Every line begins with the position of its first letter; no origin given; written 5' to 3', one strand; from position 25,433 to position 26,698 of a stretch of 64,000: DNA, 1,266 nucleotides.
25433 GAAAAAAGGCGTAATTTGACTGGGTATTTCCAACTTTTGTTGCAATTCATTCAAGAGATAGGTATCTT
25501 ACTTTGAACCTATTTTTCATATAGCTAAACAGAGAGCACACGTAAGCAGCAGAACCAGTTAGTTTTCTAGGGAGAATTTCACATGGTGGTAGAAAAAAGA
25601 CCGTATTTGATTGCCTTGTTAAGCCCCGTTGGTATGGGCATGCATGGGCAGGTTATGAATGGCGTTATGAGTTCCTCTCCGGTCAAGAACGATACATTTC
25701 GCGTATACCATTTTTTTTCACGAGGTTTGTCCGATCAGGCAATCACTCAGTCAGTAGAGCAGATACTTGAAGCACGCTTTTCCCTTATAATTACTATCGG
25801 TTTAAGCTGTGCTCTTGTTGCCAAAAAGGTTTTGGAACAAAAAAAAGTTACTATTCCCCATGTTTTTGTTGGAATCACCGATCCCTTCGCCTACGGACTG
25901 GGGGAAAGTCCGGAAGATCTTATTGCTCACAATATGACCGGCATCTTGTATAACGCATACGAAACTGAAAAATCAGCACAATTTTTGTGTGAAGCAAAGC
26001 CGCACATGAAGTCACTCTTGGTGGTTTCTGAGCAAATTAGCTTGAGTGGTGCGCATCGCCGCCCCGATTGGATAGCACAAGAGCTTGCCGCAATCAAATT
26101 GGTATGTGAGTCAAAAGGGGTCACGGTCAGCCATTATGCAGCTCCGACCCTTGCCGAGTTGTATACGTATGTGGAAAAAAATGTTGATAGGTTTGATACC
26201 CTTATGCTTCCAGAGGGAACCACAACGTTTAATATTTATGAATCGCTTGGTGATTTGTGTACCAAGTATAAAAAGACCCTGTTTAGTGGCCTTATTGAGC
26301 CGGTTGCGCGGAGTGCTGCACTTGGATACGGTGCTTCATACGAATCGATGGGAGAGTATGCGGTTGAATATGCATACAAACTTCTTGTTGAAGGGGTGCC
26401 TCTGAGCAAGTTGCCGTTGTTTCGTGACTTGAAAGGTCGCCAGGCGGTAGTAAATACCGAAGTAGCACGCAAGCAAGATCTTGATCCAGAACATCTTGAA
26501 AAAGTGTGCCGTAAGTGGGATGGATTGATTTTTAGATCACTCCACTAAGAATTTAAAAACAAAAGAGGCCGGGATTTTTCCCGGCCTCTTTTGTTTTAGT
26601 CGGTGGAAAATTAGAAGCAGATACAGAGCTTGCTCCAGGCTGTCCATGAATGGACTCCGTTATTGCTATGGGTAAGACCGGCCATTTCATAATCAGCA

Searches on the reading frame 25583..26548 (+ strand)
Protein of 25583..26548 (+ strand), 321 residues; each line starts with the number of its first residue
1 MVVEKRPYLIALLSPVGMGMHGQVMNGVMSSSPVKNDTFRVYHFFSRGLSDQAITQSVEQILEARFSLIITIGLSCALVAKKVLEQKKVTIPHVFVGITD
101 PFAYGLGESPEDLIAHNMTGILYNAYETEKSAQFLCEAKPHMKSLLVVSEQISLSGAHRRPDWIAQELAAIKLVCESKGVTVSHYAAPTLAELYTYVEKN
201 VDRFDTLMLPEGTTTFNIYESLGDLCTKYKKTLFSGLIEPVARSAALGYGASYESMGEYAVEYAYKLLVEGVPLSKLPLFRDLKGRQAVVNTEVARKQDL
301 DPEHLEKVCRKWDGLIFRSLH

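Call 90: search_protein_families(library=pfam, proteins=[window:25583-26548:+], max_evalue=0.001)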
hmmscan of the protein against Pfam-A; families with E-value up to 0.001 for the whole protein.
window:25583-26548:+ (321 aa): 1 family
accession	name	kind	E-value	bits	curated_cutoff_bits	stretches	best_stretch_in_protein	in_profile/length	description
PF04392.18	ABC_sub_bind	-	5.2e-15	55.9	25.9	1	50-300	45-279/293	ABC transporter substrate binding protein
